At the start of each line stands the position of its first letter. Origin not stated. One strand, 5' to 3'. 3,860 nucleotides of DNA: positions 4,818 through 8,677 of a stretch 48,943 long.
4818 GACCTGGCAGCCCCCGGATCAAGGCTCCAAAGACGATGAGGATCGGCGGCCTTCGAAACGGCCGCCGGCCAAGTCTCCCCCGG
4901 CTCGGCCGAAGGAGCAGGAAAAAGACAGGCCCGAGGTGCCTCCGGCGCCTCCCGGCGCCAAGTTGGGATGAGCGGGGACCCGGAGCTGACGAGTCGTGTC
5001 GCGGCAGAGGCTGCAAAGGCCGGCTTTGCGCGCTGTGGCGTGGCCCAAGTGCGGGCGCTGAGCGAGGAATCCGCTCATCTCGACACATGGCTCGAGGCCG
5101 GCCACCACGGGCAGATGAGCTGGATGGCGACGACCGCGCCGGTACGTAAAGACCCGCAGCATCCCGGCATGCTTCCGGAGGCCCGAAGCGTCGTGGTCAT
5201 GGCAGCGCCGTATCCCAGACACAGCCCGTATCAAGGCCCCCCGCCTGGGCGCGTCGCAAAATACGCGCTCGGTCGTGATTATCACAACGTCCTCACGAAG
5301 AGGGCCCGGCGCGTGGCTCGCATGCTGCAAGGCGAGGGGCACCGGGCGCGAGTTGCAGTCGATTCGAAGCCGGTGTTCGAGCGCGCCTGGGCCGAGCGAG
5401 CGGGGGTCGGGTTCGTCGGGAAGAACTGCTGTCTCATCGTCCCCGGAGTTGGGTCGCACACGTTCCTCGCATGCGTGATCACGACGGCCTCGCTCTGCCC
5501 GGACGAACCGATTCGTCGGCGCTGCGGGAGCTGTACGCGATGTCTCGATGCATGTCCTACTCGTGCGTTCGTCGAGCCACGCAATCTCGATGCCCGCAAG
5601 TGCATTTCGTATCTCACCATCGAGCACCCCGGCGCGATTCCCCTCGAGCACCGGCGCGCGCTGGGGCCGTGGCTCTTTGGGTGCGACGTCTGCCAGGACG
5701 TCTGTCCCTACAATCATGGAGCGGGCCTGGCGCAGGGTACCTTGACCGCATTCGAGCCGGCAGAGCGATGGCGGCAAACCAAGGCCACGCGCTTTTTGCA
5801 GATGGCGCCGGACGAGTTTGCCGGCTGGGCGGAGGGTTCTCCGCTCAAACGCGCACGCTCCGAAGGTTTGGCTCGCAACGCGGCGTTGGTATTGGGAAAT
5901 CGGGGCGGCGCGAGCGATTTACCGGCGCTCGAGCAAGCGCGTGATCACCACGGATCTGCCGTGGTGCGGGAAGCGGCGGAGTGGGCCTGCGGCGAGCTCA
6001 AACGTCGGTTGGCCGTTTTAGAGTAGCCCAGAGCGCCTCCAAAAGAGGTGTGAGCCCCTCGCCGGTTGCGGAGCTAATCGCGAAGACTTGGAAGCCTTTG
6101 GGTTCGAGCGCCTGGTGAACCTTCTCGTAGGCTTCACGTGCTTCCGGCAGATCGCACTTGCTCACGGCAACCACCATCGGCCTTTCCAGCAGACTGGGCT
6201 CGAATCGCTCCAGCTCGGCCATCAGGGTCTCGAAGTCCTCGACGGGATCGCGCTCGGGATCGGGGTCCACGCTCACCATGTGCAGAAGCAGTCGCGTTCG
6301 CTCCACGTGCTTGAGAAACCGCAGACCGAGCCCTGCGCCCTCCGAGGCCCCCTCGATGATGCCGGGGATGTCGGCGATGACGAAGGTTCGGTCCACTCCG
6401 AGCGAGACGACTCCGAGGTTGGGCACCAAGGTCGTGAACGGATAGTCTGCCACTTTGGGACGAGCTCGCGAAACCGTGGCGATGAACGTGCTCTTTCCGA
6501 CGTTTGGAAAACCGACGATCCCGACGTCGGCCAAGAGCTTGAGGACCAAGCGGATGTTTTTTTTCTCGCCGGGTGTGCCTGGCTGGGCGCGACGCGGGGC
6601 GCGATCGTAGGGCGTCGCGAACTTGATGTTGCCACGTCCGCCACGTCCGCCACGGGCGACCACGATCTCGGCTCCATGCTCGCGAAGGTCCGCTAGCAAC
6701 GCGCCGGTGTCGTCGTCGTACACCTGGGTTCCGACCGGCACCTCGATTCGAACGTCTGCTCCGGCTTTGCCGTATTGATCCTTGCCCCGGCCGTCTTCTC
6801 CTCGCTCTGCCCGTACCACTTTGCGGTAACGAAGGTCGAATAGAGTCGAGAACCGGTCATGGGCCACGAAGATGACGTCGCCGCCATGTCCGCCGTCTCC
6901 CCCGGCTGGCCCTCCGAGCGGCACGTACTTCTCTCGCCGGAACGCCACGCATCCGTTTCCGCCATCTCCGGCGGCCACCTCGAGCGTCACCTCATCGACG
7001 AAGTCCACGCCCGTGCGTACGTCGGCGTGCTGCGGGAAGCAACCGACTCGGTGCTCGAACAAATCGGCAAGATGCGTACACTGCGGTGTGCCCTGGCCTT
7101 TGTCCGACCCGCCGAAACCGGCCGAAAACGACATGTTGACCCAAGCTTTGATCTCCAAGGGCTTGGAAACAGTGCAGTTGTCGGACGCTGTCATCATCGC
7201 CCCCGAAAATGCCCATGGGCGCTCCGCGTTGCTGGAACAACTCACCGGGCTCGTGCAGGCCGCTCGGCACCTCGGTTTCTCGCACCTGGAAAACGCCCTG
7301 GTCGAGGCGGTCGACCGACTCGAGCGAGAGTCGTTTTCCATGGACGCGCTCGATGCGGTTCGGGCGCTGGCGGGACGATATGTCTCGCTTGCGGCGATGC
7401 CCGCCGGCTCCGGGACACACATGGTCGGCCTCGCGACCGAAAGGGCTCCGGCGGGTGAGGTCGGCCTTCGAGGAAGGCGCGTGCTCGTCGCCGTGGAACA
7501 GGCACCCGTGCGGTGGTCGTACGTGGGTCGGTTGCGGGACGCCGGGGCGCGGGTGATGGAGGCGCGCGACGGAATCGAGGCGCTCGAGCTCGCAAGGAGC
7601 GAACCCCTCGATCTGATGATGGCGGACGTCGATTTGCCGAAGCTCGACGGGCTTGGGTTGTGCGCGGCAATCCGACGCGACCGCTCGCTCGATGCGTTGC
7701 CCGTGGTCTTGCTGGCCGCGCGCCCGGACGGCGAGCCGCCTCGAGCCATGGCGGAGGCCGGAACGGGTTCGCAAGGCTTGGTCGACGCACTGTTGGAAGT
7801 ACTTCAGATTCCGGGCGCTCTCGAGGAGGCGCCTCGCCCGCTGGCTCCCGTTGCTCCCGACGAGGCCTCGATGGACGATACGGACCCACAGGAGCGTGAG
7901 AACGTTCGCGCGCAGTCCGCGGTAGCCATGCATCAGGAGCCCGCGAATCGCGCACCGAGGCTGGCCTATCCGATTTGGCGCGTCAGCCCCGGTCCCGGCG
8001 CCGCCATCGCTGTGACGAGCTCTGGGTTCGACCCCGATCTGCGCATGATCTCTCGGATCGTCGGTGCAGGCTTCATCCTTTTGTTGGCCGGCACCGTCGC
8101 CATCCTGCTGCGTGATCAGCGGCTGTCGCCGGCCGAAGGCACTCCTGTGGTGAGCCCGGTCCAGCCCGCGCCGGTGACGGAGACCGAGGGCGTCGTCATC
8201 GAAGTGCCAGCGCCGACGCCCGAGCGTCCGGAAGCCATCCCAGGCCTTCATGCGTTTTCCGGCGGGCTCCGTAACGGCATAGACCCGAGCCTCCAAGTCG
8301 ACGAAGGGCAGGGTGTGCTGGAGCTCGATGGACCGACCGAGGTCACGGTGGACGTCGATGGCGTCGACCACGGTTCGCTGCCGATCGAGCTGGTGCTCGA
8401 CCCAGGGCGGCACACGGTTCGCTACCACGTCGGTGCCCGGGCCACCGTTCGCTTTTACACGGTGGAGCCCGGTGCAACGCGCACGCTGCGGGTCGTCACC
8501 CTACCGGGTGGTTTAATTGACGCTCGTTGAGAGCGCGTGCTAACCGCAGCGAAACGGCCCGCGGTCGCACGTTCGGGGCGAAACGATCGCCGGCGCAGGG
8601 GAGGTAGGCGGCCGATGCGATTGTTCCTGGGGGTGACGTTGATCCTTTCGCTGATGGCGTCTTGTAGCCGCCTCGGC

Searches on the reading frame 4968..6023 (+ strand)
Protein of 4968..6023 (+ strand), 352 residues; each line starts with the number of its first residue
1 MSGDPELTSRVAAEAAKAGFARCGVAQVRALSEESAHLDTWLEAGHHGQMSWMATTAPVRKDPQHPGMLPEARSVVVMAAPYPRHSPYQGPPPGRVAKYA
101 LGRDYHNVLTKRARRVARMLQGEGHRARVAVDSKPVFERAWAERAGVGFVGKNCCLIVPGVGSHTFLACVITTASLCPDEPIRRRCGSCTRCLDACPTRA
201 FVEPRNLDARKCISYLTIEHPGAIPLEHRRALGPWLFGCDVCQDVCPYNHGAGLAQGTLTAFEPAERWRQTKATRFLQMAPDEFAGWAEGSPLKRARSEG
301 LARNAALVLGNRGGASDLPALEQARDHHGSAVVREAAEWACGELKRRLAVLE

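Call 34: search_protein_families(library=pfam, proteins=[window:4968-6023:+], max_evalue=0.001)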
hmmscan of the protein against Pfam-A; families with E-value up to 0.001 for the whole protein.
window:4968-6023:+ (352 aa): 3 families
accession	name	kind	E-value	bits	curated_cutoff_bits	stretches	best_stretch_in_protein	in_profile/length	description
PF13484.11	Fer4_16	-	8e-23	81.4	30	1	185-249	1-66/66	4Fe-4S double cluster binding domain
PF08331.15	QueG_DUF1730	-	1e-15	57.8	25.1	1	68-133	7-77/77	Epoxyqueuosine reductase QueG, DUF1730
PF13237.11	Fer4_10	-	0.00013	22.2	25.5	0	184-213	7-43/53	4Fe-4S dicluster domain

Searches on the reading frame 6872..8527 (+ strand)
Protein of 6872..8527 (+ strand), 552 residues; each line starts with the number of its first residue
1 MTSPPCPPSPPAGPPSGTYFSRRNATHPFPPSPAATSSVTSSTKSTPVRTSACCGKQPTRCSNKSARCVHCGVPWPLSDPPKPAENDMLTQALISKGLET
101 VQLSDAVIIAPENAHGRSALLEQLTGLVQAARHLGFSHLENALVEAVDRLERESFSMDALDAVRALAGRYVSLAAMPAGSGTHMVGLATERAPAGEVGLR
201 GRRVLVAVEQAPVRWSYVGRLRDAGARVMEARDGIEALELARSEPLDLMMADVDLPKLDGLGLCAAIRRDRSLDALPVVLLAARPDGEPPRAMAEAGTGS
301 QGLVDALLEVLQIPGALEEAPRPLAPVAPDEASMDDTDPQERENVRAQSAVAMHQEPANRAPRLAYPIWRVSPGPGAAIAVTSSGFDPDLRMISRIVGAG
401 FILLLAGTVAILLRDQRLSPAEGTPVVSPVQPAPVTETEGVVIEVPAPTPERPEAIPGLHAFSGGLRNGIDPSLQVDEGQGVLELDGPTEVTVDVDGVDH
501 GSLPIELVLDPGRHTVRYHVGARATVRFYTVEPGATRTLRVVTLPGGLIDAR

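Call 34: search_protein_families(library=pfam, proteins=[window:6872-8527:+], max_evalue=0.001)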
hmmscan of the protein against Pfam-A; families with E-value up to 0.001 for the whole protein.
window:6872-8527:+ (552 aa): 1 family
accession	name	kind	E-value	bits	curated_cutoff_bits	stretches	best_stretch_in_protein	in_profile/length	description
PF00072.30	Response_reg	-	2.7e-10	40.8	30.2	1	211-294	8-89/111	Response regulator receiver domain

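Call 102: search_protein_families(library=ncbifam, proteins=[window:6872-8527:+], max_evalue=0.001)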
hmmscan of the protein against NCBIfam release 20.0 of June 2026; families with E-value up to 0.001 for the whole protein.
window:6872-8527:+ (552 aa): 41 families (the best 25 are shown)
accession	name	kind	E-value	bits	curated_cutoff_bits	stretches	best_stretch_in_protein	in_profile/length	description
NF041733.1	resp_reg_CseB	equivalog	2.2e-11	43.6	350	1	205-287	4-83/228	two-component system response regulator CseB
NF045944.1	ResRegRpaBCyano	equivalog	7.6e-11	41.8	330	1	205-283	1-76/229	response regulator transcription factor RpaB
NF007901.0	PRK10610.1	equivalog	3.2e-10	40.2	189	1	227-299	32-104/129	chemotaxis response regulator CheY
NF007135.0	PRK09581.1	equivalog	1e-08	34.4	474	1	227-284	28-85/457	PleD family two-component system response regulator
NF041866.1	EpsW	equivalog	7.6e-08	32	200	1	204-298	7-104/131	exopolysaccharide biosynthesis response regulator EpsW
NF007969.0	PRK10693.1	equivalog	7.8e-08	31.7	329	1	199-283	5-87/337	two-component system response regulator RssB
TIGR02154.1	PhoB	equivalog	1e-07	31.5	296.2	1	202-288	3-89/226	phosphate regulon transcriptional regulator PhoB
NF045505.1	RR_RssB_Pseudo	equivalog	1e-07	31.3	700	1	205-283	9-85/394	two-component system response regulator RssB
NF008296.0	PRK11083.1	equivalog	1.5e-07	31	273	1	217-286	19-85/228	two-component system response regulator CreB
NF040534.1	resp_reg_YycF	equivalog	3e-07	29.9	340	1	204-284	3-80/231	response regulator YycF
NF008099.0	PRK10841.1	equivalog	5.3e-07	27.8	920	1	210-283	832-904/949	two-component system sensor histidine kinase RcsC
NF033120.0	vanR_FM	exception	8.5e-07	28.8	460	1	220-284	22-83/231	vancomycin resistance response regulator transcription factor, VanR-F/VanR-M family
NF040689.1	MtrAB_MtrA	equivalog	9.5e-07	28.4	300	1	222-288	19-82/219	MtrAB system response regulator MtrA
NF012023.0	PRK15479.1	equivalog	1.1e-06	28.3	337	1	220-285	19-82/224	transcriptional regulator TctD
NF046022.1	RespRegCpdRBruc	equivalog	1.7e-06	28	180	1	203-264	3-64/120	cell cycle two-component system response regulator CpdR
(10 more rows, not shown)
